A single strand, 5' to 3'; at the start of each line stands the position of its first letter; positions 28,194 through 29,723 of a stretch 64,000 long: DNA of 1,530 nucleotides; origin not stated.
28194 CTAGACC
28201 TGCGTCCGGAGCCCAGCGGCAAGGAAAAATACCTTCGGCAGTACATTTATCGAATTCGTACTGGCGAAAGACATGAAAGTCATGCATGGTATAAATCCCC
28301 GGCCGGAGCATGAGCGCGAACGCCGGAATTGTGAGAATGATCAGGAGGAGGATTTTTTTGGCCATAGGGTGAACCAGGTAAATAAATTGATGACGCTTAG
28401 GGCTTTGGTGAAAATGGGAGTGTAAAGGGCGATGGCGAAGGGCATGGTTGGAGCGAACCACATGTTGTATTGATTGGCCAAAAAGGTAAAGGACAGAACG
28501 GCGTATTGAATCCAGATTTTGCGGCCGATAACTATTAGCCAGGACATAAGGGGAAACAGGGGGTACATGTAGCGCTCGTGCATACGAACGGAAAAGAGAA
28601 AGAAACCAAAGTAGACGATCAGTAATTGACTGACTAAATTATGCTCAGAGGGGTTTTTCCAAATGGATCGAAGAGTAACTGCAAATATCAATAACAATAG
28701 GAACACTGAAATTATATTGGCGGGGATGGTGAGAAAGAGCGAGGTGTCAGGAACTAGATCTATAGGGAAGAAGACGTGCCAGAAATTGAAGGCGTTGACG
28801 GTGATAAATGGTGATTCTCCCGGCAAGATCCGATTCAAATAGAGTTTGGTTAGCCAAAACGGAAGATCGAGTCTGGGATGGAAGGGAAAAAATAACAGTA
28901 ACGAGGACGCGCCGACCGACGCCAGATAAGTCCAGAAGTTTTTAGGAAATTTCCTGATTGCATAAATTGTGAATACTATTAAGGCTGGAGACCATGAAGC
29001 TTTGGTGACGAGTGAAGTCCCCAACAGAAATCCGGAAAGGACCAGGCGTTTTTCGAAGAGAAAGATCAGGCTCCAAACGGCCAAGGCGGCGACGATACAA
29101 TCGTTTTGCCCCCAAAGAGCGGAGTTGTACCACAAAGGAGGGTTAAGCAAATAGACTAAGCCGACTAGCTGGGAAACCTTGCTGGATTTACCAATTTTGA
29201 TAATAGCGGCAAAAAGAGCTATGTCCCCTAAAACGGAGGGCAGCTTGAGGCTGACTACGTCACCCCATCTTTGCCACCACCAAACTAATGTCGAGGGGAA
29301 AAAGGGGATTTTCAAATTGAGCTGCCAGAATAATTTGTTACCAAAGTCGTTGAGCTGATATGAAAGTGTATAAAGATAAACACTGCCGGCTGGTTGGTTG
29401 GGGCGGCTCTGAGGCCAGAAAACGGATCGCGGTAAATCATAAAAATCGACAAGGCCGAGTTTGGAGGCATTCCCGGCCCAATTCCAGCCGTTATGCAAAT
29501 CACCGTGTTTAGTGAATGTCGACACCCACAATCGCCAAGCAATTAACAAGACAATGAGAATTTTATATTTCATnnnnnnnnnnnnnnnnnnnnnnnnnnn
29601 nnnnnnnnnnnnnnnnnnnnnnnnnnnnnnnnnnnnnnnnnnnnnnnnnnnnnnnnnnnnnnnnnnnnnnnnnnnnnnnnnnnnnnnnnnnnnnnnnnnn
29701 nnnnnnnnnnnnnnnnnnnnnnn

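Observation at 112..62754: ~60-kb near-unidirectional glycan-assembly super-locus with pervasive start/stop overlaps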

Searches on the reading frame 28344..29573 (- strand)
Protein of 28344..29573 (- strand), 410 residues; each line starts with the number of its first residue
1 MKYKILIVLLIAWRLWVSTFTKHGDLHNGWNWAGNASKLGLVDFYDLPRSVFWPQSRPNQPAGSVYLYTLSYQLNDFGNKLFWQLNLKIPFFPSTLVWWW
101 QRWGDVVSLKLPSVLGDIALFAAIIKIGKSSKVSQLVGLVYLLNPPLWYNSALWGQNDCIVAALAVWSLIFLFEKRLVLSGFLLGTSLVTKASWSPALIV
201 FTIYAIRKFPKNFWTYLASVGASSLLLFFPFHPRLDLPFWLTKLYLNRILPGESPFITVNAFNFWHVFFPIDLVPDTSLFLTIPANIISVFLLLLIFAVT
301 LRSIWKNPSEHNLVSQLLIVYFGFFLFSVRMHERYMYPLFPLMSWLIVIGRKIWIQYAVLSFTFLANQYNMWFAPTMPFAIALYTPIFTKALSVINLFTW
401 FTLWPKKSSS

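Call 6: search_protein_families(library=pfam, proteins=[window:28344-29573:-])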
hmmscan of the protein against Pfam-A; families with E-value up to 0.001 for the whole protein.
window:28344-29573:- (410 aa): 2 families
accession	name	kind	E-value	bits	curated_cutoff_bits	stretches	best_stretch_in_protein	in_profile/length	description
PF09594.16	GT87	-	1.3e-06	28.7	25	1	114-328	28-236/237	Glycosyltransferase family 87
PF03155.21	Alg6_Alg8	-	4.3e-05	23.1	25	1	106-351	92-364/482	ALG6, ALG8 glycosyltransferase family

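Call 26: search_protein_families(library=ncbifam, max_evalue=0.01, proteins=[window:28344-29573:-])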
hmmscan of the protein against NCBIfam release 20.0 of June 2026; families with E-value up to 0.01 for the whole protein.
window:28344-29573:- (410 aa): 0 families
